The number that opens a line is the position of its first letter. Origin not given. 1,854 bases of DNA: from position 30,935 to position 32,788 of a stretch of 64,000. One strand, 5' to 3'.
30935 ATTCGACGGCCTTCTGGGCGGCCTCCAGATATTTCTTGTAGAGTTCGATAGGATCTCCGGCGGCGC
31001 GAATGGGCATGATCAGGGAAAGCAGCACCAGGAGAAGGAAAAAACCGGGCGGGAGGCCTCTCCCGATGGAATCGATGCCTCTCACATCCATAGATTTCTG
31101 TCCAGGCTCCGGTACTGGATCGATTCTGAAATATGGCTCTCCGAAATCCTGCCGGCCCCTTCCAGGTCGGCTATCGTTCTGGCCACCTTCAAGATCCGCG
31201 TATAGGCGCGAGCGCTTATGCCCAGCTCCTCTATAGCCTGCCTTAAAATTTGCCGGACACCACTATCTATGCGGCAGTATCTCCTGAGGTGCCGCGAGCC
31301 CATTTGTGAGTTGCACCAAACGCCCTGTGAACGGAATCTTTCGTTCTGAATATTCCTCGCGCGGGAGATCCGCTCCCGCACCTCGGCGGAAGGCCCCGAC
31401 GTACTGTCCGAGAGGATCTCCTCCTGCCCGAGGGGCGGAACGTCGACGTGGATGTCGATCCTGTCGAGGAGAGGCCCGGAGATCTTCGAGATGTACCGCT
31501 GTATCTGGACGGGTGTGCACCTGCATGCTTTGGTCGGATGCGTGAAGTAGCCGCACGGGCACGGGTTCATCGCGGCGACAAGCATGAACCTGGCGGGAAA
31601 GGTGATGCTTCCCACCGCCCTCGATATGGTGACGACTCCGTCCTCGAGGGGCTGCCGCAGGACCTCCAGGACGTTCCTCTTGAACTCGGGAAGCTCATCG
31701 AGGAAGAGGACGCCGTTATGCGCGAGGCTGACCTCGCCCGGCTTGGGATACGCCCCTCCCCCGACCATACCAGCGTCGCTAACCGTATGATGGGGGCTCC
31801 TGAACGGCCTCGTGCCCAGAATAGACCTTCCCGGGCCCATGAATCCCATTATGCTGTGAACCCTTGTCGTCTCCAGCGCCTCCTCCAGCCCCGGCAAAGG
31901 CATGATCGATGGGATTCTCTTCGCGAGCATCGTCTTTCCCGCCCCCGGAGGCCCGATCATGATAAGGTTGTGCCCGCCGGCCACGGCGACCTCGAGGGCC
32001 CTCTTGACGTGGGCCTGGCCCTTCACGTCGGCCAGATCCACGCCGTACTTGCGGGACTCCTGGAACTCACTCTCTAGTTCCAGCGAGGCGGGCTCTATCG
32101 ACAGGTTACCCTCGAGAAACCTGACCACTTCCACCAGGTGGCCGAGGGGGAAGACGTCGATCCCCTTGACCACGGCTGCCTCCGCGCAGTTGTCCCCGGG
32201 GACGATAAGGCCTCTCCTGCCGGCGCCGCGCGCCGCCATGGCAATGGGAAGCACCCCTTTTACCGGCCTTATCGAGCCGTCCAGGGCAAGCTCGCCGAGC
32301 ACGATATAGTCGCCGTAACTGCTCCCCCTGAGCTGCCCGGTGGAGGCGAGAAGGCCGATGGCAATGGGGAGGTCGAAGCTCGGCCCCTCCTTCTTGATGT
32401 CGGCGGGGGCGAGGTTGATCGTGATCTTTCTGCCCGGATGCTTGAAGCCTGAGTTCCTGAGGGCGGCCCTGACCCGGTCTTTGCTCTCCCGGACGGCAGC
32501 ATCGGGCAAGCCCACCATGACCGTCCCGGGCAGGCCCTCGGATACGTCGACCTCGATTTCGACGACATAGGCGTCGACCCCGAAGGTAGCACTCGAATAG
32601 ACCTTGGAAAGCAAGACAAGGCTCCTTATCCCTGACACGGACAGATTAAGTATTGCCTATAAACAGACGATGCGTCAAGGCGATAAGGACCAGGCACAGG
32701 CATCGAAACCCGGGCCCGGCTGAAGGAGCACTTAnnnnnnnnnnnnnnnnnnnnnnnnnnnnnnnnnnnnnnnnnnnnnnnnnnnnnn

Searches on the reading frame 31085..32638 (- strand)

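Call 31: search_protein_families(library=pfam, proteins=[window:31085-32638:-], max_evalue=0.001)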
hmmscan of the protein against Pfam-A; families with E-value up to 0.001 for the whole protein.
window:31085-32638:- (518 aa): 8 families
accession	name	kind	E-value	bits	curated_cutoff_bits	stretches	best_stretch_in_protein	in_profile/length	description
PF01078.27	Mg_chelatase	-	4.2e-96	320.7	20.3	1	201-407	1-206/207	Magnesium chelatase, subunit ChlI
PF13541.12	ChlI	-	2.4e-47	160.2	27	1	28-150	1-121/121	Subunit ChlI of Mg-chelatase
PF13335.12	Mg_chelatase_C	-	4.9e-33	114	26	1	416-510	3-94/94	Magnesium chelatase, subunit ChlI C-terminal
PF07728.20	AAA_5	-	9.4e-10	39.1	22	1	224-361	1-125/139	AAA domain (dynein-related subfamily)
PF00493.29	MCM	-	4.6e-09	36.2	23.3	1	298-364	112-178/224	MCM P-loop domain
PF05496.18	RuvB_N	-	7e-06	26.3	27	0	202-243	6-54/159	Holliday junction DNA helicase RuvB P-loop domain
PF00158.32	Sigma54_activat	-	0.00014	22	20.2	0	294-357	80-141/168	Sigma-54 interaction domain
PF05362.19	Lon_C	-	0.00017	21.6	21.1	1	59-153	80-175/205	Lon protease (S16) C-terminal proteolytic domain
